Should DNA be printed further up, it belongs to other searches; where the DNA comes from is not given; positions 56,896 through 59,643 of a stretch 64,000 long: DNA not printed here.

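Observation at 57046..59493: A full-length MutS homolog is embedded inside the conjugative DNA-processing module, on the same element as imuB-dnaE2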

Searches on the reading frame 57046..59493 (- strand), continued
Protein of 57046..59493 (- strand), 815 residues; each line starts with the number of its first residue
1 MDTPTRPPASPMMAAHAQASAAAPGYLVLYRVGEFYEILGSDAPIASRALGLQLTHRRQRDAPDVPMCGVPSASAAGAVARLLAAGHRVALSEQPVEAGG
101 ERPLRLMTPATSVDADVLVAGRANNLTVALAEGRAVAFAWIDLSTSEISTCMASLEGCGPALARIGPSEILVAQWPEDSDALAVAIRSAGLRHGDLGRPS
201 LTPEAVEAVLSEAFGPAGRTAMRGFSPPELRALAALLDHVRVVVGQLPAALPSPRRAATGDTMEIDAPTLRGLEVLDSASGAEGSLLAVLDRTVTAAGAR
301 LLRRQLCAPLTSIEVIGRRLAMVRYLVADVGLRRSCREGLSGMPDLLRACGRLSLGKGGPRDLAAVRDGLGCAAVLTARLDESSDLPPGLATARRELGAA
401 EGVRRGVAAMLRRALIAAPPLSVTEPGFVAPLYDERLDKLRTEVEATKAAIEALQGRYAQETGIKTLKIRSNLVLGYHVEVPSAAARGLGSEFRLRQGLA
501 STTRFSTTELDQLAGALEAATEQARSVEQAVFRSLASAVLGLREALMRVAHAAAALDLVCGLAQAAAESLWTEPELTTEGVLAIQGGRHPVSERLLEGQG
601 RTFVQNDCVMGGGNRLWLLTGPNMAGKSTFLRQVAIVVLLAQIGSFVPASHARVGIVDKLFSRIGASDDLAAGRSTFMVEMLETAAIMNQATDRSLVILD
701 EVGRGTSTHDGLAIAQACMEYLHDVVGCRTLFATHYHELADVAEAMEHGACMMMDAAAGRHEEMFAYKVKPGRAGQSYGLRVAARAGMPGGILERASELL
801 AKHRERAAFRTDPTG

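Call 18: search_solved_structures(query=window:57046-59493:-, show_alignments=2, max_evalue=1e-20)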
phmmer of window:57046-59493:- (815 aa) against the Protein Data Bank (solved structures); distinct sequences matched with E-value up to 1e-20: 36.
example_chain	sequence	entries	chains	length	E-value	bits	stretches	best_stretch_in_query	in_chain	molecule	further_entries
5akb_A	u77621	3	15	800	2.9e-121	409.8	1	10-800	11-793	DNA MISMATCH REPAIR PROTEIN MUTS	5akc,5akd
7ai6_A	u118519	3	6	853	4.6e-121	409.1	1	10-801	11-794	DNA mismatch repair protein MutS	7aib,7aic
1e3m_A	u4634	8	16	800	5.7e-121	408.8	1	10-800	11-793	DNA MISMATCH REPAIR PROTEIN MUTS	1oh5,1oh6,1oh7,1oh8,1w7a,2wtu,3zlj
7oto_B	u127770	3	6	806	5.8e-121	408.8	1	10-800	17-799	DNA mismatch repair protein MutS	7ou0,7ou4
7ai5_A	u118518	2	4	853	8.8e-121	408.2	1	10-801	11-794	DNA mismatch repair protein MutS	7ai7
6i5f_A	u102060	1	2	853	8.8e-121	408.2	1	10-801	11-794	DNA mismatch repair protein MutS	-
7ou2_A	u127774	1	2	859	9.1e-121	408.1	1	10-801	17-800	DNA mismatch repair protein MutS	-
1wbd_A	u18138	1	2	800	1.4e-120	407.5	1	10-800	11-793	DNA MISMATCH REPAIR PROTEIN MUTS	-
3k0s_A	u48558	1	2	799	3.1e-120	406.4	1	10-800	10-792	DNA mismatch repair protein mutS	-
1wb9_A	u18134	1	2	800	3.9e-120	406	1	10-800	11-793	DNA MISMATCH REPAIR PROTEIN MUTS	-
1ng9_A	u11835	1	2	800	4.6e-120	405.8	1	10-800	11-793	DNA mismatch repair protein MutS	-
1wbb_A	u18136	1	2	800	4.8e-120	405.7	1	10-800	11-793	DNA MISMATCH REPAIR PROTEIN MUTS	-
5x9w_A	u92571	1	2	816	4.3e-118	399.3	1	7-802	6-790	DNA mismatch repair protein MutS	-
5yk4_A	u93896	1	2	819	4.7e-118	399.1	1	6-802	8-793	DNA mismatch repair protein MutS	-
1ewq_A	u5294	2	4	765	1.5e-109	371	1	8-801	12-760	DNA MISMATCH REPAIR PROTEIN MUTS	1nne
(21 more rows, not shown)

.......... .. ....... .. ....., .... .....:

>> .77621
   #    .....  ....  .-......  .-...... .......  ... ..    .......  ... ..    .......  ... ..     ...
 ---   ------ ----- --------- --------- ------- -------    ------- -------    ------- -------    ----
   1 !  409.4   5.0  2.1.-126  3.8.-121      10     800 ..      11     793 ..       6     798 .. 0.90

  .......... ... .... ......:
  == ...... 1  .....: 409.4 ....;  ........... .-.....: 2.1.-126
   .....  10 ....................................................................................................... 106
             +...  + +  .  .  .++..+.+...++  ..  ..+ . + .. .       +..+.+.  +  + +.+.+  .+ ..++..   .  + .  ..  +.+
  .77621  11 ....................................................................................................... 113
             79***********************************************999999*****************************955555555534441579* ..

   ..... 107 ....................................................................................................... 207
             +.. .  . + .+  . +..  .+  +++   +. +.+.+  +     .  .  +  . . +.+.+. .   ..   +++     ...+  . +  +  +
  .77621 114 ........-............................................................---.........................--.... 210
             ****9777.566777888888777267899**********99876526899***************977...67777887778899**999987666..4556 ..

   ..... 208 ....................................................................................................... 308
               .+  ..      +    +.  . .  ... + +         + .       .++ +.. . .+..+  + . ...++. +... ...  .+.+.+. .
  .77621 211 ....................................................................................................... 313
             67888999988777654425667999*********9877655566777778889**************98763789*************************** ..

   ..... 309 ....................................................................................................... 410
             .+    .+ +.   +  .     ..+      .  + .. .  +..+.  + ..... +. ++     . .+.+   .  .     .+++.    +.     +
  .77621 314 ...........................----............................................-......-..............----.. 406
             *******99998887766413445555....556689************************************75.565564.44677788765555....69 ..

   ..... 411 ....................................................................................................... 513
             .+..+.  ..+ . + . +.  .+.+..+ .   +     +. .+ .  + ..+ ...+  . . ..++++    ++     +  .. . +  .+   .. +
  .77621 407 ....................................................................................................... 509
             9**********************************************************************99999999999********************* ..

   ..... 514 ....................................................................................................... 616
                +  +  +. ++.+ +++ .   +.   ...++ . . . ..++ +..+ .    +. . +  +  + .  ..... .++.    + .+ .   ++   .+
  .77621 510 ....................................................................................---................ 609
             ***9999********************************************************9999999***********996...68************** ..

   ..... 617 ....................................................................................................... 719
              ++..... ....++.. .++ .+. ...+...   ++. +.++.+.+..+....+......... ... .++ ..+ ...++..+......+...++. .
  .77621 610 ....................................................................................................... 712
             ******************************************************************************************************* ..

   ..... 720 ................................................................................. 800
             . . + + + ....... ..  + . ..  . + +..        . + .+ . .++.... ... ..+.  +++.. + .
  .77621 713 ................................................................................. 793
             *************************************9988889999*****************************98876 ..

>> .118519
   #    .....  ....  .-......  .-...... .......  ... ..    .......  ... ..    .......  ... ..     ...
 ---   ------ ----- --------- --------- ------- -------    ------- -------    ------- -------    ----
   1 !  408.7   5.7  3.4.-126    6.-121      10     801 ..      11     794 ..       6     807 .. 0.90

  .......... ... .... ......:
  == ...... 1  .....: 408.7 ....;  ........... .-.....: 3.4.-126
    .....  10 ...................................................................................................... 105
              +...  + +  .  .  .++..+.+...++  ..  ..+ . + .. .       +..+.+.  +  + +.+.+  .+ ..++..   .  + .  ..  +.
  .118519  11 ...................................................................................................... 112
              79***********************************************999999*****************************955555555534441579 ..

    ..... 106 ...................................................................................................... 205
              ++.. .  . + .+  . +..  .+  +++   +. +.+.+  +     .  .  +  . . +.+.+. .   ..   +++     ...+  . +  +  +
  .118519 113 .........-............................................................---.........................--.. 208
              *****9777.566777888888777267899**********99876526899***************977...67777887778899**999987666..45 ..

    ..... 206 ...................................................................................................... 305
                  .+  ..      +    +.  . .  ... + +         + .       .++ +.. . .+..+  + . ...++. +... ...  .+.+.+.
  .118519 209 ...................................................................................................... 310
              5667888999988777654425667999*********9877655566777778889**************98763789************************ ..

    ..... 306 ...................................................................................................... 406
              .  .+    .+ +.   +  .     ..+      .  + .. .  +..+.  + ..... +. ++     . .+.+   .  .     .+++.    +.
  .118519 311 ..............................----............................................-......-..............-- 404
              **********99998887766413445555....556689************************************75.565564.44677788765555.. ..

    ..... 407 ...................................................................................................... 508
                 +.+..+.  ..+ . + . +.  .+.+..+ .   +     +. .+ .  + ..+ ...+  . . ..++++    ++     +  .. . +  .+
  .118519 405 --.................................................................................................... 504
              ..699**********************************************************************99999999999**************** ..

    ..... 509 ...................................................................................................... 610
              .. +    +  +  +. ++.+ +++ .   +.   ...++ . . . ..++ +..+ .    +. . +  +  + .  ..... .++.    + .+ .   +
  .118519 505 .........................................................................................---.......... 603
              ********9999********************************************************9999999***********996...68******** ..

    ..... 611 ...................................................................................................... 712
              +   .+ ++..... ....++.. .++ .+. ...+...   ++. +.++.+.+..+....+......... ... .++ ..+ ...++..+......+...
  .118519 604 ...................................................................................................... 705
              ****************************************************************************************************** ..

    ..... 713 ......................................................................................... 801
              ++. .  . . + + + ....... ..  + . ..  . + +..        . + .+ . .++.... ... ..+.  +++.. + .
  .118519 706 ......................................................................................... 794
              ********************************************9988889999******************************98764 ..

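Call 20: find_homologous_proteins(query=window:57046-59493:-, max_evalue=1e-50)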
Query window:57046-59493:- (815 aa): 4573 proteins with E <= 1e-50 among 8000 candidates; the best 120 are listed.
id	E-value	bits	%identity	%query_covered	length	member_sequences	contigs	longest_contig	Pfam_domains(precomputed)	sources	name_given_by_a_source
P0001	0.0e+0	1732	99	100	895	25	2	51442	PF01624.26,PF05192.24,PF05190.24,PF00488.28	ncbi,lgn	ncbi:DNA mismatch repair protein MutS [Roseomonas mucosa]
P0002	0.0e+0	1211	72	99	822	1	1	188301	PF01624.26,PF05192.24,PF05188.24,PF05190.24,PF00488.28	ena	-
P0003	0.0e+0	1209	72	98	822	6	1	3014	PF01624.26,PF05192.24,PF05188.24,PF05190.24,PF00488.28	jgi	jgi:DNA mismatch repair protein MutS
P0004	0.0e+0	1205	72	99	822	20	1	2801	PF01624.26,PF05192.24,PF05188.24,PF05190.24,PF00488.28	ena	-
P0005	0.0e+0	1198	70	99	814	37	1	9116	PF01624.26,PF05192.24,PF05188.24,PF05190.24,PF00488.28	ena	-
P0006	0.0e+0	1193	70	99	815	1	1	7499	PF01624.26,PF05192.24,PF05188.24,PF05190.24,PF00488.28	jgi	jgi:DNA mismatch repair protein MutS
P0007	0.0e+0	1186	70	99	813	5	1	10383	PF01624.26,PF05192.24,PF05188.24,PF05190.24,PF00488.28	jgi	-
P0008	0.0e+0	1180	70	99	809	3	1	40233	PF01624.26,PF05192.24,PF05190.24,PF00488.28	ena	-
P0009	0.0e+0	1163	69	98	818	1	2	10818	PF01624.26,PF05192.24,PF05188.24,PF05190.24,PF00488.28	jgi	jgi:DNA mismatch repair protein MutS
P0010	0.0e+0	1163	69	99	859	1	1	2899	PF01624.26,PF05192.24,PF05188.24,PF05190.24,PF00488.28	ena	-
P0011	0.0e+0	1160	68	99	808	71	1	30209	PF01624.26,PF05192.24,PF05188.24,PF05190.24,PF00488.28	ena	-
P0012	0.0e+0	1160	69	99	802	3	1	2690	PF01624.26,PF05192.24,PF05188.24,PF05190.24,PF00488.28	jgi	-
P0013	0.0e+0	1149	68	98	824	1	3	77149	PF01624.26,PF05192.24,PF05188.24,PF05190.24,PF00488.28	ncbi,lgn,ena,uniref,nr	ncbi:DNA mismatch repair protein MutS [Roseomonas mucosa]|uniref:DNA mismatch repair protein MutS n=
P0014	0.0e+0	1146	69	99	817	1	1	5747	PF01624.26,PF05192.24,PF05188.24,PF05190.24,PF00488.28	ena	-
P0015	0.0e+0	1145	67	99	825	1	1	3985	PF01624.26,PF05192.24,PF05190.24,PF00488.28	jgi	jgi:DNA mismatch repair protein MutS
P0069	0.0e+0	1084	66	97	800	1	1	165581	PF01624.26,PF05192.24,PF05190.24,PF00488.28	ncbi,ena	-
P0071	0.0e+0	1083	66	96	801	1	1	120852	PF01624.26,PF05192.24,PF05190.24,PF00488.28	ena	-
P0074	0.0e+0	1080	65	99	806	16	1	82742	PF01624.26,PF05192.24,PF05188.24,PF05190.24,PF00488.28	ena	-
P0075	0.0e+0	1080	65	97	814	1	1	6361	PF01624.26,PF05192.24,PF05188.24,PF05190.24,PF00488.28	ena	-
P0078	0.0e+0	1079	65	98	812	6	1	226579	PF01624.26,PF05192.24,PF05190.24,PF00488.28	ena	-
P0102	0.0e+0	1054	66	97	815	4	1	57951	PF01624.26,PF05192.24,PF05190.24,PF00488.28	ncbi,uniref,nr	ncbi:DNA mismatch repair protein MutS [Dankookia rubra]|uniref:DNA mismatch repair protein MutS n=1 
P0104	0.0e+0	1050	64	99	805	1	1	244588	PF01624.26,PF05192.24,PF05188.24,PF05190.24,PF00488.28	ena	-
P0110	0.0e+0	1016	61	97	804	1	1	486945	PF01624.26,PF05192.24,PF05188.24,PF05190.24,PF00488.28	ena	-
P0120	2.2e-253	862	54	98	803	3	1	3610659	PF01624.26,PF05192.24,PF05190.24,PF00488.28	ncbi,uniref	ncbi:DNA mismatch repair protein MutS [Komagataeibacter intermedius]|uniref:DNA mismatch repair prot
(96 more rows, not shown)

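Call 21: find_related_loci(query=window:57046-59493:-, collection=genome_contigs, flank=10000)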
Query window:57046-59493:- (815 aa) in genome_contigs; peptide patterns used: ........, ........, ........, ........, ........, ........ (x = any residue, [..] = any of these).
49 stretches matched a pattern; 2 encode a relative of the query (tblastn E <= 1e-3); 2 distinct loci.
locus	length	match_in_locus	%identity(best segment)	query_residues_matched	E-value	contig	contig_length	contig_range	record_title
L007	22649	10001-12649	39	7-805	1e-162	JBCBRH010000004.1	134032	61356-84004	MAG: Pseudomonadota bacterium isolate J06636_20 k141_353787_length_134032_cov_43.9260, whole genome shotgun sequence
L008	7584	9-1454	47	352-800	4e-120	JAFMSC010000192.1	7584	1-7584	MAG: Hyphomicrobiaceae bacterium isolate Bacteria.bin_48 NODE_4385_length_7584_cov_0.924829, whole genome shotgun sequen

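Call 22: find_encoding_contigs(protein=P0120, flank=10000, max_places=2)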
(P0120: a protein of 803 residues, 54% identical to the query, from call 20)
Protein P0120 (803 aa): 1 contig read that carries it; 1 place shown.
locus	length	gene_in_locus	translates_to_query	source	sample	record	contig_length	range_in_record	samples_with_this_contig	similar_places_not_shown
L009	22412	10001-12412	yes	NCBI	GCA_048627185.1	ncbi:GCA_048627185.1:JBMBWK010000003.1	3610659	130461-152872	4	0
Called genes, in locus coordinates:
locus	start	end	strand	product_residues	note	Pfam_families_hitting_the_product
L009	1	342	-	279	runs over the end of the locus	PF05721:PhyH (faint)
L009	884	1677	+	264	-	PF13340:DUF4096, PF01609:DDE_Tnp_1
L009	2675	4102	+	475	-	PF00743:FMO-like, PF01266:DAO (faint), PF07992:Pyr_redox_2, PF13450:NAD_binding_8 (weak), PF13738:Pyr_redox_3 (weak), PF13434:Lys_Orn_oxgnase (weak)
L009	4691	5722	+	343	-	PF00106:adh_short, PF08659:KR, PF13561:adh_short_C2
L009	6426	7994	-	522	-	PF13007:LZ_Tnp_IS66, PF13005:zf-IS66, PF03050:DDE_Tnp_IS66, PF13817:DDE_Tnp_IS66_C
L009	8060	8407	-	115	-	PF05717:TnpB_IS66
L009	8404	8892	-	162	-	PF01527:HTH_Tnp_1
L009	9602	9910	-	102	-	PF13340:DUF4096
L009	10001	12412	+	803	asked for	PF01624:MutS_I, PF05192:MutS_III, PF05190:MutS_IV, PF00488:MutS_V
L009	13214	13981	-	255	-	PF22624:AASDHPPT_N, PF01648:ACPS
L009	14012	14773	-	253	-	PF00149:Metallophos, PF12850:Metallophos_2 (weak)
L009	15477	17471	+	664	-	PF02534:T4SS-DNA_transf, PF10412:TrwB_AAD_bind, PF12696:TraG-D_C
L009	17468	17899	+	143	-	-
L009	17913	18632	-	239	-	PF05443:ROS_MUCR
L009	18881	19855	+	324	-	PF00437:T2SSE, PF27713:UCP018868 (weak), PF13191:AAA_16 (weak)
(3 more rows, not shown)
